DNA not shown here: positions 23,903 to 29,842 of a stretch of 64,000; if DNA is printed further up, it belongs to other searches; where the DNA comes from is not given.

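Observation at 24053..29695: Low-GC 1880-aa DUF4011 / Upf1-like helicase / Vsr-like nuclease / DUF3320 protein: a single-gene Hhe-like defence candidate inside a toxin island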

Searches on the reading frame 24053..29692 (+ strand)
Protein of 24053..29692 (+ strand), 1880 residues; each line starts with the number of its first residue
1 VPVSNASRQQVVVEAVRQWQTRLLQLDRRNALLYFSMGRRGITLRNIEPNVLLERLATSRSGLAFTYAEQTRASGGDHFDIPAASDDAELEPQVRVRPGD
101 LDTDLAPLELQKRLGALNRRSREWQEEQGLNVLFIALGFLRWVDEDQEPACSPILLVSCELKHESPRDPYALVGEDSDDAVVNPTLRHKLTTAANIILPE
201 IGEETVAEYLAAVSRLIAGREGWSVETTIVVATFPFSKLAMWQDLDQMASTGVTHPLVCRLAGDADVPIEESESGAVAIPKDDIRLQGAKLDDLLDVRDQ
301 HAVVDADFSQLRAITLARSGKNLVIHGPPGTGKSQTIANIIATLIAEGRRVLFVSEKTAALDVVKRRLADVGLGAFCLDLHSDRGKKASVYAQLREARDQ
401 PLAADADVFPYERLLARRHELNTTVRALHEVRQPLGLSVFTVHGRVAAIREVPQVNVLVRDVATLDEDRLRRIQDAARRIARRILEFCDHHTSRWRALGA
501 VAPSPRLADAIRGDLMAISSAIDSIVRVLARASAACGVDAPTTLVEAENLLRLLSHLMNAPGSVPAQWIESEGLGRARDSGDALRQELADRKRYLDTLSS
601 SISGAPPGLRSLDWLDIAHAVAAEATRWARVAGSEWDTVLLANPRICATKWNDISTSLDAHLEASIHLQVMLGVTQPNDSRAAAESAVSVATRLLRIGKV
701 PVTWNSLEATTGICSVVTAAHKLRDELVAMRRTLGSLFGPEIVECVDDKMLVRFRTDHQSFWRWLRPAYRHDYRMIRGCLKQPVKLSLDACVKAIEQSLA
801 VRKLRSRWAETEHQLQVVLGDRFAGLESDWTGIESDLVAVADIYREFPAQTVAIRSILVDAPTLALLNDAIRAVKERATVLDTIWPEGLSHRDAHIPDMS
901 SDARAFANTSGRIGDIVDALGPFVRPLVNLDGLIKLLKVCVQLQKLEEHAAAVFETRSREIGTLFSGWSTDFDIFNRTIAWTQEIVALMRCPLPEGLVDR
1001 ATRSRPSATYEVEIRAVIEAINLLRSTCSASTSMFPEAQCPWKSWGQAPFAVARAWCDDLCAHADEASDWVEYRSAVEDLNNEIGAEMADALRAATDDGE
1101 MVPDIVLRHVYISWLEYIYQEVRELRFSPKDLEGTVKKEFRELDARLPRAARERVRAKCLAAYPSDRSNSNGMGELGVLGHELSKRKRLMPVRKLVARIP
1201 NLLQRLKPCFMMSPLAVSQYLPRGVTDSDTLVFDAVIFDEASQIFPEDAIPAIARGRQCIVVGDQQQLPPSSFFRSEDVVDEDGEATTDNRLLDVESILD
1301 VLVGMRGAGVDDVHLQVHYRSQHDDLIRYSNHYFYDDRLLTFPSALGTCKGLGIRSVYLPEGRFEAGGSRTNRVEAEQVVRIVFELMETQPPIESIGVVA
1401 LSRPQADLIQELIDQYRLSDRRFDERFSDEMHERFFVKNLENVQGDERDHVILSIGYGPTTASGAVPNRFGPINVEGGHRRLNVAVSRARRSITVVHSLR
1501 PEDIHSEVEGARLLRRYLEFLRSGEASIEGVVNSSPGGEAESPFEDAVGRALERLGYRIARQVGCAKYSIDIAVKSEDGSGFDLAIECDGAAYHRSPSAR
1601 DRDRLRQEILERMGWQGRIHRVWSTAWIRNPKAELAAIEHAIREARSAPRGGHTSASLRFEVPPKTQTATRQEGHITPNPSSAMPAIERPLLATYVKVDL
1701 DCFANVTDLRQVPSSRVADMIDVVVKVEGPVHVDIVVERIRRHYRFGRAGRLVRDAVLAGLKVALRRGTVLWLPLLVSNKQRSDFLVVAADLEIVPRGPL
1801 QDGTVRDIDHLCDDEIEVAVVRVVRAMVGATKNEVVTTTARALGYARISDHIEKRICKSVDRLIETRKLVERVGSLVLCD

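Call 5: search_protein_families(library=pfam, proteins=[window:24053-29692:+], max_evalue=0.01)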
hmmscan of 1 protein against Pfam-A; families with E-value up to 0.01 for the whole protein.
window:24053-29692:+ (1880 aa): 18 families
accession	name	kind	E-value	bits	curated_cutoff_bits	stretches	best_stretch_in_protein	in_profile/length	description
PF18741.7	MTES_1575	-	1.6e-31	108.7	38.2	1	1544-1642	1-96/96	REase_MTES_1575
PF13195.11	DUF4011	-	8.9e-27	94.4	22.2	1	22-190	1-158/158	Protein of unknown function (DUF4011)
PF13086.12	AAA_11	-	1.7e-17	64.5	27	2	308-370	4-74/257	AAA domain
PF13087.12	AAA_12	-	5.1e-16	59.3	27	1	1311-1496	16-191/195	AAA domain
PF11784.13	DUF3320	-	2.4e-09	37.5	25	1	1712-1754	7-49/50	Protein of unknown function (DUF3320)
PF13245.12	AAA_19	-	3.4e-08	34.2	25.1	1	310-367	1-60/134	AAA domain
PF13604.12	AAA_30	-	1.5e-06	28.5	27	1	310-367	6-65/191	AAA domain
PF04480.18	DUF559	-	0.00058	20.2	20.6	1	1555-1642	31-108/109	Protein of unknown function (DUF559)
PF04851.21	ResIII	-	0.0017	18.7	22.5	1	318-371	21-76/164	Type III restriction enzyme, res subunit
PF20720.3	nSTAND3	-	0.0018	18.4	27.2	1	313-367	10-64/155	Novel STAND NTPase 3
PF03308.22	MeaB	-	0.0023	17.4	23.1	0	316-352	27-65/273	Methylmalonyl Co-A mutase-associated GTPase MeaB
PF01695.23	IstB_IS21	-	0.0024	17.8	24.1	1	296-357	68-129/238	IstB-like ATP binding protein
PF09848.15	SLFN-g3_helicase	-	0.003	17.3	24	0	322-370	3-53/354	Schlafen group 3, DNA/RNA helicase domain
PF01443.25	Viral_helicase1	-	0.0033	17.7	21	0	323-350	1-27/228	Viral superfamily 1 RNA helicase core domain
PF13191.12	AAA_16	-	0.0042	18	32.6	1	317-430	19-129/167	AAA ATPase domain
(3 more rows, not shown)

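Call 6: search_protein_families(library=padloc, proteins=[window:24053-29692:+], max_evalue=0.01)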
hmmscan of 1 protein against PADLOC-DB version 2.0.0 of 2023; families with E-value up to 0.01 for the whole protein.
window:24053-29692:+ (1880 aa): 9 families
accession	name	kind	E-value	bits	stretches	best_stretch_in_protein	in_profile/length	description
PDLC05009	PDC-S37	-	0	1222.3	3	932-1871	643-1540/1550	-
PDLC02194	Hhe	-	1.6e-160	534.2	2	1135-1644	1285-1782/1911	-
PDLC03924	MkoC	-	2.8e-29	99.9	2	1232-1518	670-963/1136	-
PDLC03920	MkoA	-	3e-27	93.4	2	1229-1521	787-1097/1112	-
PDLC03921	MkoA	-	1.6e-16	57.2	3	1232-1271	1296-1335/1607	-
PDLC04140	mad8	-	2.2e-11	41.9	1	310-487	16-187/314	mads_8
PDLC05035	PDC-S53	-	0.0023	14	1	321-369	511-557/900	-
PDLC01734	typeIV_RecD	-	0.0051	13.1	0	302-352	336-386/763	RecD_0_IVD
PDLC00117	GajB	-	0.0057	13.2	0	307-373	17-84/604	UrvD helicase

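Call 7: search_protein_families(library=ncbifam, proteins=[window:24053-29692:+], max_evalue=0.01)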
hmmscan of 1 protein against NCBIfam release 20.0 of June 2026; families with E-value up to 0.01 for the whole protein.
window:24053-29692:+ (1880 aa): 10 families
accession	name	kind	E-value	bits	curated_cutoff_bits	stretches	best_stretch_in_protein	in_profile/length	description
NF058533.1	antiphage_ProA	equivalog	0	1152.8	1500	3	935-1847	1002-1903/1903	anti-phage protein ProA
NF042953.1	Hhe_antiphage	equivalog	1.2e-229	765.6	2000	2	754-1646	788-1684/1797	DUF4011 domain-containing anti-phage protein Hhe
TIGR00376.1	TIGR00376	hypoth_equivalog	8.7e-30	103.7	348.9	3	307-370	160-224/639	IGHMBP2 family helicase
NF040671.1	PLuB_AAA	exception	4.6e-23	80.6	999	3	1368-1498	1123-1231/1256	PLuB system helicase-like protein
TIGR01448.2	helicase_RecD2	equivalog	1e-07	30.5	500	1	290-353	301-364/713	SF1B family DNA helicase RecD2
NF038214.1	IS21_help_AAA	equivalog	1e-05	25.4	200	1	291-357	61-127/232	IS21-like element helper ATPase IstB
NF006038.0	PRK08181.1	subfamily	2.8e-05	23.5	317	1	317-365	104-154/271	transposase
TIGR01447.1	recD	equivalog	0.00038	19.2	310.15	0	312-347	155-190/597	exodeoxyribonuclease V subunit alpha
NF005098.0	PRK06526.1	subfamily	0.00084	18.8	296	0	295-355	84-144/266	transposase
NF008127.0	PRK10875.1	equivalog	0.0079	14.8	671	0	286-346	138-197/619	exodeoxyribonuclease V subunit alpha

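Call 17: find_homologous_proteins(query=window:24053-29692:+, max_evalue=1e-10)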
Query window:24053-29692:+ (1880 aa): 4572 proteins with E <= 1e-10 among 8000 candidates; the best 120 are listed.
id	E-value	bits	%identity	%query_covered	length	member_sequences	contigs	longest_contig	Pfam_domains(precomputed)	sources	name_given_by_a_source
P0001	0.0e+0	4216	100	100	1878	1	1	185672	PF11784.14,PF13195.12,PF13087.13,PF13086.13,PF13604.13,PF13245.13,PF18741.8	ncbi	ncbi:MAG: DUF3320 domain-containing protein [Planctomycetota bacterium]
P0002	0.0e+0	3010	73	100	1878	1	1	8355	PF11784.14,PF13195.12,PF13087.13,PF13086.13,PF13604.13,PF13245.13,PF18741.8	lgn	-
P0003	0.0e+0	2959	71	100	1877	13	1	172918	PF11784.14,PF13195.12,PF13087.13,PF13086.13,PF13604.13,PF13245.13,PF18741.8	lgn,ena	-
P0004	0.0e+0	2904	71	99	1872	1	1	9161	PF11784.14,PF13195.12,PF13087.13,PF13086.13,PF13604.13,PF13245.13,PF18741.8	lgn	-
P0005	0.0e+0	2895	70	100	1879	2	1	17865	PF11784.14,PF13195.12,PF13087.13,PF13086.13,PF13604.13,PF13245.13,PF18741.8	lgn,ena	-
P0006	0.0e+0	2877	70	100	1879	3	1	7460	PF11784.14,PF13195.12,PF13087.13,PF13086.13,PF13604.13,PF13245.13,PF18741.8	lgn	-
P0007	0.0e+0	2866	69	100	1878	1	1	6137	PF11784.14,PF13195.12,PF13087.13,PF13086.13,PF13604.13,PF13245.13,PF18741.8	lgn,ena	-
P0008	0.0e+0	2864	69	100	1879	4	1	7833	PF11784.14,PF13195.12,PF13087.13,PF13086.13,PF13604.13,PF13245.13,PF18741.8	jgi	-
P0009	0.0e+0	2854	69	100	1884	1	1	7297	PF11784.14,PF13195.12,PF13087.13,PF13086.13,PF13604.13,PF13245.13,PF18741.8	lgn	-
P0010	0.0e+0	2820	68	100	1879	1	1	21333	PF11784.14,PF13195.12,PF13087.13,PF13086.13,PF13604.13,PF13245.13,PF18741.8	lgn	-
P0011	0.0e+0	2813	67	100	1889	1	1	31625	PF11784.14,PF13195.12,PF13087.13,PF13086.13,PF13604.13,PF13245.13,PF18741.8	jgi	jgi:hypothetical protein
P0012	0.0e+0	2767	67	100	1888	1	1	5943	PF11784.14,PF13195.12,PF13087.13,PF13086.13,PF13604.13,PF13245.13,PF18741.8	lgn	-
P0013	0.0e+0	2750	66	100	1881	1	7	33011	PF11784.14,PF13195.12,PF13087.13,PF13086.13,PF13604.13,PF13245.13,PF18741.8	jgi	jgi:hypothetical protein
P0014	0.0e+0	2653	64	100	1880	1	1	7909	PF11784.14,PF13195.12,PF13087.13,PF13086.13,PF13604.13,PF13245.13,PF18741.8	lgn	-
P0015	0.0e+0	2628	63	100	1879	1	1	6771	PF11784.14,PF13195.12,PF13087.13,PF13086.13,PF13604.13,PF13245.13,PF18741.8,PF13191.13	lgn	-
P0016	0.0e+0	2615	63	100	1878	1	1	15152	PF11784.14,PF13195.12,PF13087.13,PF13086.13,PF13604.13,PF13245.13,PF18741.8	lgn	-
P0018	0.0e+0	2546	63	100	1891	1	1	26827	PF11784.14,PF13195.12,PF13087.13,PF13086.13,PF13245.13,PF18741.8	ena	-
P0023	0.0e+0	2102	52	98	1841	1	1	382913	PF11784.14,PF13195.12,PF13087.13,PF13086.13,PF13604.13,PF13245.13,PF18741.8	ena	-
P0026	0.0e+0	1931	51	99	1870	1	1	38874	PF11784.14,PF13195.12,PF13087.13,PF13086.13,PF13604.13,PF13245.13,PF18741.8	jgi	jgi:very-short-patch-repair endonuclease/DNA polymerase III delta prime subunit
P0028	0.0e+0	1914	50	100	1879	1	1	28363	PF11784.14,PF13195.12,PF13087.13,PF13086.13,PF13604.13,PF13245.13,PF18741.8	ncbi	ncbi:MAG: DUF3320 domain-containing protein [Gemmatimonadales bacterium]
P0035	0.0e+0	1522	43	99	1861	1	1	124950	PF11784.14,PF13195.12,PF13087.13,PF13086.13,PF13604.13,PF13245.13,PF18741.8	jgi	jgi:very-short-patch-repair endonuclease/DNA polymerase III delta prime subunit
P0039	0.0e+0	1485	42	100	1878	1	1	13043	PF11784.14,PF13195.12,PF13087.13,PF13086.13,PF13604.13,PF13245.13,PF18741.8,PF13401.13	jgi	jgi:very-short-patch-repair endonuclease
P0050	0.0e+0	1462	44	99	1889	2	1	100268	PF11784.14,PF13195.12,PF13087.13,PF13086.13,PF13604.13,PF13245.13,PF18741.8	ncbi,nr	ncbi:MAG: DUF3320 domain-containing protein [Chloroflexota bacterium]|nr:DUF3320 domain-containing p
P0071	0.0e+0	1420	43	99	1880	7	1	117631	PF11784.14,PF13195.12,PF13087.13,PF13086.13,PF01443.25,PF13604.13,PF13245.13,PF18741.8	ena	-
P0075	0.0e+0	1417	43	99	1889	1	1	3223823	PF11784.14,PF13195.12,PF13087.13,PF13086.13,PF13604.13,PF13245.13,PF18741.8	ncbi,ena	-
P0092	0.0e+0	1394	42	100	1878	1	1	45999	PF11784.14,PF13195.12,PF13087.13,PF13086.13,PF13604.13,PF13245.13,PF18741.8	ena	-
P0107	0.0e+0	1370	42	99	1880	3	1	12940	PF11784.14,PF13195.12,PF13087.13,PF13086.13,PF13245.13,PF18741.8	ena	-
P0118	0.0e+0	1367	42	99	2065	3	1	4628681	PF11784.14,PF13195.12,PF13087.13,PF13086.13,PF01443.25,PF13604.13,PF13245.13,PF18741.8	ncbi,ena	-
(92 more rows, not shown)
